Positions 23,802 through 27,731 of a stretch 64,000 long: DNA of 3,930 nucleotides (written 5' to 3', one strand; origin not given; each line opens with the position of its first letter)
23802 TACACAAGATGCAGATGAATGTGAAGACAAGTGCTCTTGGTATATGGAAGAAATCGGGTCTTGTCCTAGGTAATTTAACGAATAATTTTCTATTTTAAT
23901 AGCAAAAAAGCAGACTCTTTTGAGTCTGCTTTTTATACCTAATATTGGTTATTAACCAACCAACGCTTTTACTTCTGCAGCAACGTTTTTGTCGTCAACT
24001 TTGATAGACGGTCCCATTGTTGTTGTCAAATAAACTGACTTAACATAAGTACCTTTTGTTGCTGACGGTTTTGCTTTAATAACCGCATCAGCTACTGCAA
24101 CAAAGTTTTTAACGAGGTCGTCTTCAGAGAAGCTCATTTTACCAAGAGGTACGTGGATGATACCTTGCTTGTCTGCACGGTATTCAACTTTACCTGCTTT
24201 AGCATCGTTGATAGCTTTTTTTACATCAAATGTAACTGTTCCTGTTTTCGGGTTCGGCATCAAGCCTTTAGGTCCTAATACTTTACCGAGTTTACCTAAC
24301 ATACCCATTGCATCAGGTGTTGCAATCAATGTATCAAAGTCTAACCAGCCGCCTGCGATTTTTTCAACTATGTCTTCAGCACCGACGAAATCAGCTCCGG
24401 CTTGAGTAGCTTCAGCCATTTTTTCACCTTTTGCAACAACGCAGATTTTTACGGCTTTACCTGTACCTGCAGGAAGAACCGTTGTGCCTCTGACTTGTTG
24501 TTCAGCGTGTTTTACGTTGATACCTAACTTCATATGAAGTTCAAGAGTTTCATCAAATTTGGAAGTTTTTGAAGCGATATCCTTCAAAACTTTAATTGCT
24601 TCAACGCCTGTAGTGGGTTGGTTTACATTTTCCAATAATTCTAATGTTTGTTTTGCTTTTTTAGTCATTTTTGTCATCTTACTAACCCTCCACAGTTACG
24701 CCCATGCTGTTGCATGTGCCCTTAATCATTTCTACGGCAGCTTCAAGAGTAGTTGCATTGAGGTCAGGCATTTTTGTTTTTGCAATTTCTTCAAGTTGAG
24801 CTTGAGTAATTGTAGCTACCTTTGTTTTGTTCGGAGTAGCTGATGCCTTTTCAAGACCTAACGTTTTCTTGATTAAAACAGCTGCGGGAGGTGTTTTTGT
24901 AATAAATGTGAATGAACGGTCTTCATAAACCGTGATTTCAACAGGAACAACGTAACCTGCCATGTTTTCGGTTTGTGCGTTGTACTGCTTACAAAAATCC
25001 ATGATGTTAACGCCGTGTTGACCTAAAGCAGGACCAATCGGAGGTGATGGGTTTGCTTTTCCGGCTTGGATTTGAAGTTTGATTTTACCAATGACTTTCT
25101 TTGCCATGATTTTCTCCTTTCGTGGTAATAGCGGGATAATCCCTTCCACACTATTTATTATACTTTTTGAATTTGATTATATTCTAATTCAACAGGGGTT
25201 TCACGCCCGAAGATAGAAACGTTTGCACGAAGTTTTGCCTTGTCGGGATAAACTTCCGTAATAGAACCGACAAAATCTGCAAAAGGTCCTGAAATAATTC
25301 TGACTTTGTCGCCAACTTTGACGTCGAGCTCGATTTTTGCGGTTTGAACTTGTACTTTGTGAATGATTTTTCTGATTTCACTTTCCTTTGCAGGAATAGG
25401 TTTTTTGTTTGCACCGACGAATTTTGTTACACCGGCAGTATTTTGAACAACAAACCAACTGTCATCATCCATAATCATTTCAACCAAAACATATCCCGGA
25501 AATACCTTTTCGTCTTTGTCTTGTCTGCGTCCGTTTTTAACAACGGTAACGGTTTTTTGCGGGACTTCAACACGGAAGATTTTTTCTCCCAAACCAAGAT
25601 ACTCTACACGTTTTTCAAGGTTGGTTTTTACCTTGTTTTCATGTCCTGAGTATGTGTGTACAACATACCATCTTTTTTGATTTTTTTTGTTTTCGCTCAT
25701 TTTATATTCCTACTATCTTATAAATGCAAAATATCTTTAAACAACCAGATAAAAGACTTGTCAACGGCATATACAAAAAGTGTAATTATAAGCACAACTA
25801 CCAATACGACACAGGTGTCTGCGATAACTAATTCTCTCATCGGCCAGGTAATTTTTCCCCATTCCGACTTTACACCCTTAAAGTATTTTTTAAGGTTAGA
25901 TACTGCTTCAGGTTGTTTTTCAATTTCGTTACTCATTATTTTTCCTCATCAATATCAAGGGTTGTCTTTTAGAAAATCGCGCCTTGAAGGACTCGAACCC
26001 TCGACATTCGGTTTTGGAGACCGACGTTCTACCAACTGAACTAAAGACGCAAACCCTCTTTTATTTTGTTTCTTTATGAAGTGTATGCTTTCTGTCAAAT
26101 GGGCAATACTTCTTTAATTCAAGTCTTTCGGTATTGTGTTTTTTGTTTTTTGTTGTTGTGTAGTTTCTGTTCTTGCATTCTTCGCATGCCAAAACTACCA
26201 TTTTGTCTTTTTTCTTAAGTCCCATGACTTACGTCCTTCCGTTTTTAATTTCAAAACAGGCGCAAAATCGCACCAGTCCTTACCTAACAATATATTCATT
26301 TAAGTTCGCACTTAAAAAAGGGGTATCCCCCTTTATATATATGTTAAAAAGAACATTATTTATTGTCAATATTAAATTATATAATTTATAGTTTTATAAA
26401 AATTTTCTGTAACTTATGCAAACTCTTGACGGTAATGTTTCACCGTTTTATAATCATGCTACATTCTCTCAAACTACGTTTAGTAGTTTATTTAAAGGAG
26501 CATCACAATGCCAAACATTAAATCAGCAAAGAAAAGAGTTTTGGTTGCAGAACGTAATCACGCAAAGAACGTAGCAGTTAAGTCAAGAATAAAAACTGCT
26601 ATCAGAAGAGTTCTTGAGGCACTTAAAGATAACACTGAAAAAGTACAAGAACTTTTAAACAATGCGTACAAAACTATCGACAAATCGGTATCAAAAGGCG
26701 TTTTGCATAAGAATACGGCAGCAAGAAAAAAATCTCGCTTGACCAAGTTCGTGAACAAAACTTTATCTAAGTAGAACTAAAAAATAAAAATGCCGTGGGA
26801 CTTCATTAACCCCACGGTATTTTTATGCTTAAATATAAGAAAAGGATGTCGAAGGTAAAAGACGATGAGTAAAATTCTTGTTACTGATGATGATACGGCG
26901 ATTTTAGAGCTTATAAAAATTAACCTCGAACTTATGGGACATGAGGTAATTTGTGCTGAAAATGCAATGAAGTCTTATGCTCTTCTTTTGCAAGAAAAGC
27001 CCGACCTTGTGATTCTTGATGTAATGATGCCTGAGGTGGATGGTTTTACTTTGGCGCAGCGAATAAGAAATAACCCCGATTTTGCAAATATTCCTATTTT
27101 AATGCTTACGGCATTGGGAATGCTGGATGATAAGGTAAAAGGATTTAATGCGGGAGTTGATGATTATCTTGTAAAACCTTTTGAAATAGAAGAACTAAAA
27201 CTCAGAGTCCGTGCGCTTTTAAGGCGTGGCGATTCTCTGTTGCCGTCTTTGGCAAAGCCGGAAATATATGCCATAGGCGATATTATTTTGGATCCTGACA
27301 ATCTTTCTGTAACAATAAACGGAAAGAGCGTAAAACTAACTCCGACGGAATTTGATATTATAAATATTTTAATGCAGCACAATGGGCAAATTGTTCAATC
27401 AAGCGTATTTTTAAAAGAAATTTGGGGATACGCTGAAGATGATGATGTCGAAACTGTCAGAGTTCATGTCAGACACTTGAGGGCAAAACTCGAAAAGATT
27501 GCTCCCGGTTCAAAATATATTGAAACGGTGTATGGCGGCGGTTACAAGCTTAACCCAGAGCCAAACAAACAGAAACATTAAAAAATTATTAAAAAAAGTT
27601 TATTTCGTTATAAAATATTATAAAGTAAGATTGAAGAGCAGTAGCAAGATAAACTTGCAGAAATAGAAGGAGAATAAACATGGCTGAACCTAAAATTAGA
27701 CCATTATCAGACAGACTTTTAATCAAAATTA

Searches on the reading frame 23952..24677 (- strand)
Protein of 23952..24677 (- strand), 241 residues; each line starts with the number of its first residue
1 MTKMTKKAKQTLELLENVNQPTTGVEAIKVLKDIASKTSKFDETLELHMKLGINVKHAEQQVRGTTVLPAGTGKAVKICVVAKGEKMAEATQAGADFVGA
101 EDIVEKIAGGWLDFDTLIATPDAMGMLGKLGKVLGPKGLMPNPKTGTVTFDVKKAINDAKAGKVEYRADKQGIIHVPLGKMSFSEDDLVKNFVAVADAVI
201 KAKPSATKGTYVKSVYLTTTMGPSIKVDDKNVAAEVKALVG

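Call 38: search_protein_families(library=pfam, proteins=[window:23952-24677:-], max_evalue=0.001)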
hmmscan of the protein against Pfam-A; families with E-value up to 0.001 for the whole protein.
window:23952-24677:- (241 aa): 1 family
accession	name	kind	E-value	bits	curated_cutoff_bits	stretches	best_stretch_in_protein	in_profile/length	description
PF00687.26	Ribosomal_L1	-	6.1e-69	232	32.2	1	36-223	4-198/198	Ribosomal protein L1p/L10e family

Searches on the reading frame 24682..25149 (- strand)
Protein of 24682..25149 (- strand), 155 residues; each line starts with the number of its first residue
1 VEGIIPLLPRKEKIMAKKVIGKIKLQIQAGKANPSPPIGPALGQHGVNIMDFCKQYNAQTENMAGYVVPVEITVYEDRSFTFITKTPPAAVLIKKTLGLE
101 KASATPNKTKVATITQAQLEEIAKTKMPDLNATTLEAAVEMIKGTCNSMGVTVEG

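Call 38: search_protein_families(library=pfam, proteins=[window:24682-25149:-], max_evalue=0.001)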
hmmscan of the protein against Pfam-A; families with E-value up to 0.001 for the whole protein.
window:24682-25149:- (155 aa): 2 families
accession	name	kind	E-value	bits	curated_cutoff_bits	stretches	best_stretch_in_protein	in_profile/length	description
PF03946.19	Ribosomal_L11_N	-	8.5e-31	105.9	32.9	1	23-80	1-58/58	Ribosomal protein L11, N-terminal domain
PF00298.24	Ribosomal_L11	-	1.1e-27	96.7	21.4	1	85-153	1-69/69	Ribosomal protein L11, RNA binding domain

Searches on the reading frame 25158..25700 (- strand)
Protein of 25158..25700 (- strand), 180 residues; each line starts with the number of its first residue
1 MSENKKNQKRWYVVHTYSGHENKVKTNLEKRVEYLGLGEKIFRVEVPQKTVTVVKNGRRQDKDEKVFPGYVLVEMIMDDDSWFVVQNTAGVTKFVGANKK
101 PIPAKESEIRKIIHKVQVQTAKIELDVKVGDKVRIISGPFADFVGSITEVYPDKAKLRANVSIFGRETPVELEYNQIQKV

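Call 38: search_protein_families(library=pfam, proteins=[window:25158-25700:-], max_evalue=0.001)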
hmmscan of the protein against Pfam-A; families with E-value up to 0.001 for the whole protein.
window:25158-25700:- (180 aa): 2 families
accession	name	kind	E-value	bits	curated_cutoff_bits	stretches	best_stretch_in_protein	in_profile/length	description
PF02357.24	NusG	-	1.4e-29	102.8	22.2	1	9-112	1-92/93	Transcription termination factor nusG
PF00467.35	KOW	-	9e-09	35.3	22.3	1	129-159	1-27/32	KOW motif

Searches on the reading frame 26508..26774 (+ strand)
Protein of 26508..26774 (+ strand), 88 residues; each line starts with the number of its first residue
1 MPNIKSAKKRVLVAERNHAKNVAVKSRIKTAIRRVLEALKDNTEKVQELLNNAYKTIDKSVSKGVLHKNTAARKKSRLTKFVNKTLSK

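Call 51: search_protein_families(library=pfam, proteins=[window:26508-26774:+], max_evalue=0.00001)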
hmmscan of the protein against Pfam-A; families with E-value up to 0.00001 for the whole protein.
window:26508-26774:+ (88 aa): 1 family
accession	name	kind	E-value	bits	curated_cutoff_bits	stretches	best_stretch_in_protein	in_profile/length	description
PF01649.23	Ribosomal_S20p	-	9.5e-30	103.5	29.5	1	2-83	1-83/83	Ribosomal protein S20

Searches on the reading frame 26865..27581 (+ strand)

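Call 51: search_protein_families(library=pfam, proteins=[window:26865-27581:+], max_evalue=0.00001)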
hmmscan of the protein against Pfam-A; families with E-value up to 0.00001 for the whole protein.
window:26865-27581:+ (238 aa): 2 families
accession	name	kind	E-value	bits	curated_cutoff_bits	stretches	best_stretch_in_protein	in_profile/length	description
PF00072.30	Response_reg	-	3.7e-26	91.9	30.2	1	4-115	1-110/111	Response regulator receiver domain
PF00486.34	Trans_reg_C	-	4.5e-24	84.8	26.2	1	153-229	1-77/77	Transcriptional regulatory protein, C terminal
